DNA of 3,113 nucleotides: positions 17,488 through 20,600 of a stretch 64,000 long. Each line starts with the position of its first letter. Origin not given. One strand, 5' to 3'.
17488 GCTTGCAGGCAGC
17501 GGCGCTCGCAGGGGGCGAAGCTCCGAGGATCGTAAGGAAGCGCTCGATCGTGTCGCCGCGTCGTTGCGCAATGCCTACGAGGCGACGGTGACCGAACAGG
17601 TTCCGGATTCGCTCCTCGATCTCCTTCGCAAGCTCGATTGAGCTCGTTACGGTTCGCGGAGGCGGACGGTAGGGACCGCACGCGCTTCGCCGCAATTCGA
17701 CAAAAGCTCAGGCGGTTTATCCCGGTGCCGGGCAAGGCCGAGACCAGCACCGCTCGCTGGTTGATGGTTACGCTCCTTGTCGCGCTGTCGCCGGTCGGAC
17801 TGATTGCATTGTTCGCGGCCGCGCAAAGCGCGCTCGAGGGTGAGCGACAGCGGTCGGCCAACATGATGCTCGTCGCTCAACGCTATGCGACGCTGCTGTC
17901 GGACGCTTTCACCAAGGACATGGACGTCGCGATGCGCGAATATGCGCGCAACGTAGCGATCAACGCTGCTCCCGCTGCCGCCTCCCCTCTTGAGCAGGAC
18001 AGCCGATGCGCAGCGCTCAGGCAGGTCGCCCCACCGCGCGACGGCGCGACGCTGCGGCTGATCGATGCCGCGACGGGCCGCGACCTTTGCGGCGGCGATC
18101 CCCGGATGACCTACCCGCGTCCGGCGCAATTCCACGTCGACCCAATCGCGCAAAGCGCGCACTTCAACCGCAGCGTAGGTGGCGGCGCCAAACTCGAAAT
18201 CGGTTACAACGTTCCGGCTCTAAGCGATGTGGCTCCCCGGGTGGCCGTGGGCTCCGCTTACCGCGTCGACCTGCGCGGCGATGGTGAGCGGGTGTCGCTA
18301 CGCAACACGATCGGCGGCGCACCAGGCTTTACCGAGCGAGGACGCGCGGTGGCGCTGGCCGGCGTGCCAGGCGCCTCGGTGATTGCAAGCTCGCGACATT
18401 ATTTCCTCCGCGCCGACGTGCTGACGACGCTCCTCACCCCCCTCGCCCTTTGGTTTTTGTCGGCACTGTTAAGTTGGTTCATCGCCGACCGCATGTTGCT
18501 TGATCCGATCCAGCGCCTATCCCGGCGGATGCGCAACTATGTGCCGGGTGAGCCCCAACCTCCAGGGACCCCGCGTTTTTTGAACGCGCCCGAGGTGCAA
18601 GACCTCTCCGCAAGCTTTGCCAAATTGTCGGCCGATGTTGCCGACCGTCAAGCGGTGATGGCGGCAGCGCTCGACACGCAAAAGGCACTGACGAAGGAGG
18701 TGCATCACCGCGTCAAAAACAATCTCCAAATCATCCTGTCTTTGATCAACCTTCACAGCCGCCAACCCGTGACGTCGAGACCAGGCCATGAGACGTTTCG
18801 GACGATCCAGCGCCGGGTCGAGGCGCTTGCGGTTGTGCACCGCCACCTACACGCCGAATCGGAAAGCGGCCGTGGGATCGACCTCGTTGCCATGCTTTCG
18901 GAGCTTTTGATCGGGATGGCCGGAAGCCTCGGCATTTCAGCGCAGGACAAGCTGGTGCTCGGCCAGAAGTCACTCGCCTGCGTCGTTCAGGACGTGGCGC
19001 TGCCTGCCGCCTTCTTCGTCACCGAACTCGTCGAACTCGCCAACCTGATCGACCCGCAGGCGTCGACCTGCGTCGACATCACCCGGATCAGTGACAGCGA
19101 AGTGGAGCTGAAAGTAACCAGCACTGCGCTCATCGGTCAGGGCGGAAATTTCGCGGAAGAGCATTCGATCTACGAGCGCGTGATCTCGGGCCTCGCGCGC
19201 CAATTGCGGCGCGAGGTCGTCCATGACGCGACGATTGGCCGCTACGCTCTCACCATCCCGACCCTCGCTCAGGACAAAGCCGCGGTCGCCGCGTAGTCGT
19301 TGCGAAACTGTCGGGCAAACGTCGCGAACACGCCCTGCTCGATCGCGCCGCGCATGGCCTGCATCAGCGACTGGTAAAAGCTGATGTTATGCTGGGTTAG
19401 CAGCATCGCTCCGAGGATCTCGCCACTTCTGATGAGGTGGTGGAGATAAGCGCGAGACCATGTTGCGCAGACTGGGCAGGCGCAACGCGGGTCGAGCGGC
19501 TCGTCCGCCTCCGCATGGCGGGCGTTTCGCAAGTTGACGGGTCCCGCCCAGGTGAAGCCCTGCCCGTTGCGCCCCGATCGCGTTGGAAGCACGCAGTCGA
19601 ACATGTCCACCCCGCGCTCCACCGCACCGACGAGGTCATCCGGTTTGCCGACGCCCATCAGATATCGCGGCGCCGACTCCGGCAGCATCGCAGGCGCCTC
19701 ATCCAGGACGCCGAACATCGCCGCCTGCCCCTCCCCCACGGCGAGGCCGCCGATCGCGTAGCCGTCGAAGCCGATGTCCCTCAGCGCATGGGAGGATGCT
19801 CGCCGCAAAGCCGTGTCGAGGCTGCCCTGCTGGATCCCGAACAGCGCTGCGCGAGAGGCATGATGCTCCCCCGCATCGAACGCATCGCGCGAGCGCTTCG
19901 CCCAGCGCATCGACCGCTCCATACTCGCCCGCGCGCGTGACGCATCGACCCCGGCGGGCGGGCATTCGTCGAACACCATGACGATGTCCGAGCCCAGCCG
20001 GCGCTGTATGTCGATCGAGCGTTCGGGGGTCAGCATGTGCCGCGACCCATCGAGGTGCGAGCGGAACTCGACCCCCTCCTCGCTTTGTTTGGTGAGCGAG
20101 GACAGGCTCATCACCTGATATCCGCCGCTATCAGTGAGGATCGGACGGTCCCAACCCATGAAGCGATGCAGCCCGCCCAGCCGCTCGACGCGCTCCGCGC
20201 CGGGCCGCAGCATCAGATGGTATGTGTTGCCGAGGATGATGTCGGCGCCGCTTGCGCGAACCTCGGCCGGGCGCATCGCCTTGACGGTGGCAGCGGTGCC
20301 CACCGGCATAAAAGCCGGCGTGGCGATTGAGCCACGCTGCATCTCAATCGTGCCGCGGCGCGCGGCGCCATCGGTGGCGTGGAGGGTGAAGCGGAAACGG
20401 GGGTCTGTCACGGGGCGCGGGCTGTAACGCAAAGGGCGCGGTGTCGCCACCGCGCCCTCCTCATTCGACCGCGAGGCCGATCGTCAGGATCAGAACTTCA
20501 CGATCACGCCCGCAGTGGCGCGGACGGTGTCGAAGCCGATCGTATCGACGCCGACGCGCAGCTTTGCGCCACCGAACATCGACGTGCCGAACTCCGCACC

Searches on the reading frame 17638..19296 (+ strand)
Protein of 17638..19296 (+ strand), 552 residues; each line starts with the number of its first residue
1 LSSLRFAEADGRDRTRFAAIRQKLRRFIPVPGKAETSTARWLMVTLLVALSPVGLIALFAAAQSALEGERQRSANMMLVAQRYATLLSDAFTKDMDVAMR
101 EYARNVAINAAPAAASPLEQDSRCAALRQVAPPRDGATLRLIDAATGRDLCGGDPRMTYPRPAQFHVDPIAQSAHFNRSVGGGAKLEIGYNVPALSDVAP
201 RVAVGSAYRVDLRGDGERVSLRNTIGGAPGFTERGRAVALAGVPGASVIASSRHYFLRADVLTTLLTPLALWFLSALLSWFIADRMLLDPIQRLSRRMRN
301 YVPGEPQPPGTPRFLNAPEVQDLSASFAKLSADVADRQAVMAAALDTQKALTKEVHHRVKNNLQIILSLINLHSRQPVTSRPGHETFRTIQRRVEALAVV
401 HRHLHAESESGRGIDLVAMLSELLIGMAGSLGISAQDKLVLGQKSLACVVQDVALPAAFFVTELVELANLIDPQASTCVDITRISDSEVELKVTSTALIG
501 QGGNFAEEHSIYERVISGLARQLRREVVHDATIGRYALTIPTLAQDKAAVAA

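Call 61: search_protein_families(library=pfam, proteins=[window:17638-19296:+], max_evalue=0.00001)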
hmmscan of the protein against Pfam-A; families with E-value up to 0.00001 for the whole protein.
window:17638-19296:+ (552 aa): 2 families
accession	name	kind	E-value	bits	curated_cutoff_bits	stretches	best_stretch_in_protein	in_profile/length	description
PF07568.18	HisKA_2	-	1.5e-17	63.9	22.3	1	354-424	1-69/76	Histidine kinase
PF07536.20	HWE_HK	-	1e-06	29.8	22.8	1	354-415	1-59/83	HWE histidine kinase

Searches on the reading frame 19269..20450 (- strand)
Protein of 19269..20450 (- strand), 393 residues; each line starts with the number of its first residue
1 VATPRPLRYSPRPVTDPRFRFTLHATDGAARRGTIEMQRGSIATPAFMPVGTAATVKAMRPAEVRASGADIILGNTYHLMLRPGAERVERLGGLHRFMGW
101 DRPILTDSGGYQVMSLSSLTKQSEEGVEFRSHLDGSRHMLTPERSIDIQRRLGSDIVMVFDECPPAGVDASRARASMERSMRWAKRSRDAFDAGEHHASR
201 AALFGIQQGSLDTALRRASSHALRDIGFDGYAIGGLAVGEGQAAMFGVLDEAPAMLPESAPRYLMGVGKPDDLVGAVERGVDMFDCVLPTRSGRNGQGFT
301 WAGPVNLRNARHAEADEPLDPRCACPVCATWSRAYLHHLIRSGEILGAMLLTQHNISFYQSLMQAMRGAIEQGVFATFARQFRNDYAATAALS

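Call 61: search_protein_families(library=pfam, proteins=[window:19269-20450:-], max_evalue=0.00001)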
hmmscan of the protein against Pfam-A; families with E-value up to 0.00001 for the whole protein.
window:19269-20450:- (393 aa): 1 family
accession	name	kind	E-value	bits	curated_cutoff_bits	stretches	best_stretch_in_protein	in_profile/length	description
PF01702.25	TGT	-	2e-150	501.3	26.3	1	28-387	2-356/357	Queuine tRNA-ribosyltransferase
